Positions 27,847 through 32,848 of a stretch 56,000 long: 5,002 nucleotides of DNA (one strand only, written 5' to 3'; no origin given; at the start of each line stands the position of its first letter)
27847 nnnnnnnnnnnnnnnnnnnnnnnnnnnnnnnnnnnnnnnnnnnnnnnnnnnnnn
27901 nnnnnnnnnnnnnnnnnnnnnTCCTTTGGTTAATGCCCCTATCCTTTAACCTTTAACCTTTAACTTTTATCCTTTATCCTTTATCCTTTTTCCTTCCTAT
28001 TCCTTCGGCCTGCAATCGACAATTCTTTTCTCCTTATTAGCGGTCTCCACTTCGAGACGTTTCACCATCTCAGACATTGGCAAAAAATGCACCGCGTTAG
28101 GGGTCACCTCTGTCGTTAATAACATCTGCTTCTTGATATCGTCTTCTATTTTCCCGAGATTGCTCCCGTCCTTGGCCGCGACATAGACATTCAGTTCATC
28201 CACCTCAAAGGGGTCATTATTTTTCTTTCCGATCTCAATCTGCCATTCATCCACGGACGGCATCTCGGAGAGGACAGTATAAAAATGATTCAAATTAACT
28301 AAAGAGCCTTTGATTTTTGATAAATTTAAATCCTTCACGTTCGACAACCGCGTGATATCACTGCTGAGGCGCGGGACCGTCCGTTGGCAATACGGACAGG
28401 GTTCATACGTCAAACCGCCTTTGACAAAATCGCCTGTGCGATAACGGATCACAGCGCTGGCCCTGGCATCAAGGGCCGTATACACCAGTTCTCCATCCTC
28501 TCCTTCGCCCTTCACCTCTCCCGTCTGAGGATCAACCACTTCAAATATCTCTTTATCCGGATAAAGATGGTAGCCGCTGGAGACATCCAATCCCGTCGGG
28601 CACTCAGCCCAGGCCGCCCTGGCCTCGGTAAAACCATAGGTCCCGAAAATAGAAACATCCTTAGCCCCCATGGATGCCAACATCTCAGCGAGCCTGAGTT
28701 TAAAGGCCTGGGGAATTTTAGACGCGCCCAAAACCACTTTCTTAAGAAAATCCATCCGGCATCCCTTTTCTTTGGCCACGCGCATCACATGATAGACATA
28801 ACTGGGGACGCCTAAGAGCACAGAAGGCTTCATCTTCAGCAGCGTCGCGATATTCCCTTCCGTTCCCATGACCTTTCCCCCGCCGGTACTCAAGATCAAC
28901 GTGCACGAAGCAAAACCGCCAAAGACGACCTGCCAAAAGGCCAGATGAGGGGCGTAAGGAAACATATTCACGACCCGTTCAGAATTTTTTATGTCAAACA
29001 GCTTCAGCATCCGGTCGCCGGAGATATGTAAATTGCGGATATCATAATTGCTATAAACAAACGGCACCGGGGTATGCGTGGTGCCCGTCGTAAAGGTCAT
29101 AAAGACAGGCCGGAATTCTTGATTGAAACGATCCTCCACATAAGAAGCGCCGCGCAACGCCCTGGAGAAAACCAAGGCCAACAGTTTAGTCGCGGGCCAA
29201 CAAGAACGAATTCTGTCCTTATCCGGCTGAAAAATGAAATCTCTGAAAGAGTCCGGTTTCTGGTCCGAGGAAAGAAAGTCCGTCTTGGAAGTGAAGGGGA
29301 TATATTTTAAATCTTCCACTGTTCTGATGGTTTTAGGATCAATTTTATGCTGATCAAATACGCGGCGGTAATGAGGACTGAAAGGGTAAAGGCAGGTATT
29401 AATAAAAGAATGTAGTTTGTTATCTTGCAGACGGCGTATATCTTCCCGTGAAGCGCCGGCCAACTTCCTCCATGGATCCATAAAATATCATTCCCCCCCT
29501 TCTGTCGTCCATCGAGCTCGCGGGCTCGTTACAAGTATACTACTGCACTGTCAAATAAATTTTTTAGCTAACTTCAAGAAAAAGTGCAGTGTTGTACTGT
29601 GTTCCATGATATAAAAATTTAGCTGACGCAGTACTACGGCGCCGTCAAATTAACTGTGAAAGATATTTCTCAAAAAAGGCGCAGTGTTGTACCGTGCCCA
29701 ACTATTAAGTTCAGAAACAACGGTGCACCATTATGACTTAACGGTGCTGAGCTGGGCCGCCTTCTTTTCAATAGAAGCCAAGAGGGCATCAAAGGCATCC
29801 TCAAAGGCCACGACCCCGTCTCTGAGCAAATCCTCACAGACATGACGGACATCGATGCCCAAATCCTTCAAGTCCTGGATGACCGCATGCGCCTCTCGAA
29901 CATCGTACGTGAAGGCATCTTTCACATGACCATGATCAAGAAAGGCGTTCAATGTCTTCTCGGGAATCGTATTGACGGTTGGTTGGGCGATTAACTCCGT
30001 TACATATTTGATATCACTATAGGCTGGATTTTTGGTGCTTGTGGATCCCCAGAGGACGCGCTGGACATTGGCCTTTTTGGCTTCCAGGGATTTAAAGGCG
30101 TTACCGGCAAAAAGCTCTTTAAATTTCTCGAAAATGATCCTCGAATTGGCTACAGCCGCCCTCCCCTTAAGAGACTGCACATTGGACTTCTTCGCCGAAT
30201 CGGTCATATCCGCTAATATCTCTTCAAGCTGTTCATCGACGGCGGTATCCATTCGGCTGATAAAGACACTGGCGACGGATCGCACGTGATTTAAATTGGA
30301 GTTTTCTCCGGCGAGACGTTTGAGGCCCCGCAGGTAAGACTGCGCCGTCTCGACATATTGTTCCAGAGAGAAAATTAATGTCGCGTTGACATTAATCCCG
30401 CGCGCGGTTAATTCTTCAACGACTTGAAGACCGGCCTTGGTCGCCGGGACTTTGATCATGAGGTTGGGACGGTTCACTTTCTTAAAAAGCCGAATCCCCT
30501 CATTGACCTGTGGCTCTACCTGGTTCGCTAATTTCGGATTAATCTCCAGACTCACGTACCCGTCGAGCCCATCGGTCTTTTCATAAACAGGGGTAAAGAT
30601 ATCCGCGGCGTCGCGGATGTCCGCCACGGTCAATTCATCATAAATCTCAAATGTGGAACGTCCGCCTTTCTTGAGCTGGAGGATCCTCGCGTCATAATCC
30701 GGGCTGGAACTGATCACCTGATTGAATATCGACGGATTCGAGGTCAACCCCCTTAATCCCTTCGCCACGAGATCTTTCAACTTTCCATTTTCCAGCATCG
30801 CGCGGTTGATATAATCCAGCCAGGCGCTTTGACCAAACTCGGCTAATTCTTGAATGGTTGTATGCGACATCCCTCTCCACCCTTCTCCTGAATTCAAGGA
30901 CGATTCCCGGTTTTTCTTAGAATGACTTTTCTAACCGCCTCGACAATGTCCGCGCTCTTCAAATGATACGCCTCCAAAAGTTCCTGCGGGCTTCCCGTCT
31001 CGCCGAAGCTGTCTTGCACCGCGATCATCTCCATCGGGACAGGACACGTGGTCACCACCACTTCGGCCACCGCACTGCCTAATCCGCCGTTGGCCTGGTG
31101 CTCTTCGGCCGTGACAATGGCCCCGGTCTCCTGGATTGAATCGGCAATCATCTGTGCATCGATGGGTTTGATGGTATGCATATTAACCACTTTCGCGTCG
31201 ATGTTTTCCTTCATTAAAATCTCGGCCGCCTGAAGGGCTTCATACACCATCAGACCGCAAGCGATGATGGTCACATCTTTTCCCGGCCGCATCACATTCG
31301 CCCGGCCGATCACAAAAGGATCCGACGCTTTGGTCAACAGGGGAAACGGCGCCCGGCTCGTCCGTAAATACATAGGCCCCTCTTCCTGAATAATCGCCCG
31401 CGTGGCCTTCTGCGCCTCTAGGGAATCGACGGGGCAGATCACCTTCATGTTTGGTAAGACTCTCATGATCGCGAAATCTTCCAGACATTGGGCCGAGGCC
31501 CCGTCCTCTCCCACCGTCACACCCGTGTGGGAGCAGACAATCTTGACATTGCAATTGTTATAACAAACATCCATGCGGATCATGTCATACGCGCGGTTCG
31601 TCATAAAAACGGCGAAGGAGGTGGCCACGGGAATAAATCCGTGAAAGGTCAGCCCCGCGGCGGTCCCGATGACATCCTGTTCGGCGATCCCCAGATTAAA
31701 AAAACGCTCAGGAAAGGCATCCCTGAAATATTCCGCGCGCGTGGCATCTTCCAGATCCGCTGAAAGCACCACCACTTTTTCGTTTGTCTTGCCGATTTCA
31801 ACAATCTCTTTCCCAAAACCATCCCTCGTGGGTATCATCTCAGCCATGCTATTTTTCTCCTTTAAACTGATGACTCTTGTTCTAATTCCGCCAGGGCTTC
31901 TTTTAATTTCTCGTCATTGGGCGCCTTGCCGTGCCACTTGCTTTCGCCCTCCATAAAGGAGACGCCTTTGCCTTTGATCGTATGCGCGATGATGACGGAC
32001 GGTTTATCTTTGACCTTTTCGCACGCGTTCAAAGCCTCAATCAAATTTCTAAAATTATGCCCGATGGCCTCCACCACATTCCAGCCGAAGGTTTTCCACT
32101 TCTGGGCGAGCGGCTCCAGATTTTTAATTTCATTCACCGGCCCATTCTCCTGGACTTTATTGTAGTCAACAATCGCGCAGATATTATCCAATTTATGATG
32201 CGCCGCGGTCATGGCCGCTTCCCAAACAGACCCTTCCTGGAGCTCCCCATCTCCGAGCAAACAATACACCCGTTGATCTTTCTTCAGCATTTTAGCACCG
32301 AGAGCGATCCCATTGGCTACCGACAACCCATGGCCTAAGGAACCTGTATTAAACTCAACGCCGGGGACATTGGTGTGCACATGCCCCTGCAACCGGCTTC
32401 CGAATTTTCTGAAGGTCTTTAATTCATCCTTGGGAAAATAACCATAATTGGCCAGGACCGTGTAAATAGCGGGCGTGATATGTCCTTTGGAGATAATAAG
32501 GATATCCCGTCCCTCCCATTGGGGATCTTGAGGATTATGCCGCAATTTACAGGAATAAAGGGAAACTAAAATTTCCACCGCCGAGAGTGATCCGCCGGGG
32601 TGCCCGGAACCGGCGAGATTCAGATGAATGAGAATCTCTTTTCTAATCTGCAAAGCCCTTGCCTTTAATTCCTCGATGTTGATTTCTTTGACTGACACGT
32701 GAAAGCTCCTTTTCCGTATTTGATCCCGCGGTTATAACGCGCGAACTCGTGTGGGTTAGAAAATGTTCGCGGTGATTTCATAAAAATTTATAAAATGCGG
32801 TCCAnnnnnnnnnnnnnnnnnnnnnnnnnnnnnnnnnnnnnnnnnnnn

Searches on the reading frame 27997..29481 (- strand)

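Call 17: search_protein_families(library=pfam, proteins=[window:27997-29481:-], max_evalue=0.001)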
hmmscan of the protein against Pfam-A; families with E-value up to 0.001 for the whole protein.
window:27997-29481:- (494 aa): 1 family
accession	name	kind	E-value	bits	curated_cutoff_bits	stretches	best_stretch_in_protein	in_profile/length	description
PF00501.34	AMP-binding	-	4.7e-14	52.4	29.9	1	116-334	155-374/384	AMP-binding enzyme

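Call 68: search_protein_families(library=ncbifam, proteins=[window:27997-29481:-], max_evalue=0.00001)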
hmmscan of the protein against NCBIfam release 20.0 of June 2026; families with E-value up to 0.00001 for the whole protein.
window:27997-29481:- (494 aa): 10 families
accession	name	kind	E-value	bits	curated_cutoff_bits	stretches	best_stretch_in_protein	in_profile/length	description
NF053551.1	FlxY_rubin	equivalog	1.1e-40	139.7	520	2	130-491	82-424/424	flexirubin biosynthesis putative acyl-CoA ligase FlxY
NF041878.1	paak_haloarch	equivalog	4.4e-39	134.3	700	2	131-489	88-425/427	phenylacetate--CoA ligase PaaK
TIGR02155.1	PA_CoA_ligase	equivalog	1.3e-29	103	646.3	2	133-489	85-420/422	phenylacetate--CoA ligase PaaK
NF045666.1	DVU1553_fam_AMP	equivalog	1.2e-28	100.2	300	1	203-378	167-330/331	DVU_1553 family AMP-dependent CoA ligase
TIGR03335.1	F390_ftsA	equivalog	3.4e-09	35.9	458.7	0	11-85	10-81/445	coenzyme F390 synthetase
NF041217.1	BagE_FevW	exception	7.3e-09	35.1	800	1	276-371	218-304/424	bagremycin/ferroverdin synthetase BagE/FevW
NF004837.0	PRK06187.1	subfamily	8.4e-09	34.2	476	1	124-290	171-326/531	long-chain-fatty-acid--CoA ligase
TIGR01733.1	AA-adenyl-dom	subfamily_domain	2.1e-06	26.8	317.4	1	124-293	121-281/409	amino acid adenylation domain-containing protein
NF004114.0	PRK05605.1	equivalog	2.2e-06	26.3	766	1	115-333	213-423/575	long-chain-fatty-acid--CoA ligase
NF006754.0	PRK09274.1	equivalog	9.1e-06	24.1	478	0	126-287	178-328/555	fatty acid CoA ligase family protein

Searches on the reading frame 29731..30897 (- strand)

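Call 17: search_protein_families(library=pfam, proteins=[window:29731-30897:-], max_evalue=0.001)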
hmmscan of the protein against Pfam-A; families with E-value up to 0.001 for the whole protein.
window:29731-30897:- (388 aa): 1 family
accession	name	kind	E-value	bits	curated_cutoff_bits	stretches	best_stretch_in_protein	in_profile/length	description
PF00923.25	TAL_FSA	-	2e-76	257.5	27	1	26-376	2-285/285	Transaldolase/Fructose-6-phosphate aldolase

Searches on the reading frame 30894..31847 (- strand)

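Call 17: search_protein_families(library=pfam, proteins=[window:30894-31847:-], max_evalue=0.001)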
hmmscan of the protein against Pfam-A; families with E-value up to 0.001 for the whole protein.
window:30894-31847:- (317 aa): 3 families
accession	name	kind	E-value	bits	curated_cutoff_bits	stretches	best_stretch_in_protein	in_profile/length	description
PF02779.29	Transket_pyr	-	1.3e-39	136.1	27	1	4-166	2-170/174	Transketolase, pyrimidine binding domain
PF02780.25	Transketolase_C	-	4.1e-34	117.6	25.9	1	181-301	1-124/124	Transketolase, C-terminal domain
PF22613.1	Transketolase_C_1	-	1e-06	29.3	27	1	189-260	11-67/113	Transketolase-like TK C-terminal domain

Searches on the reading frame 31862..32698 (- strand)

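Call 17: search_protein_families(library=pfam, proteins=[window:31862-32698:-], max_evalue=0.001)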
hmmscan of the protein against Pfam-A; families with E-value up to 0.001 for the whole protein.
window:31862-32698:- (278 aa): 5 families
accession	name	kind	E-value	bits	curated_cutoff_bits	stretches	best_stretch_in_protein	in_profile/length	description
PF00456.26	Transketolase_N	-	2.6e-51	175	22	1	25-268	16-271/334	Transketolase, thiamine diphosphate binding domain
PF13292.11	DXP_synthase_N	-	8e-12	45.4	21.2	1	3-184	10-175/274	1-deoxy-D-xylulose-5-phosphate synthase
PF02775.26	TPP_enzyme_C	-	2.1e-06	28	21.9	1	118-181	27-83/151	Thiamine pyrophosphate enzyme, C-terminal TPP binding domain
PF00676.26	E1_dh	-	3.3e-06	26.7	22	1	105-181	87-162/300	Dehydrogenase E1 component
PF09364.15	XFP_N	-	3.1e-05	23.4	23.7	1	99-180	120-200/364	XFP N-terminal domain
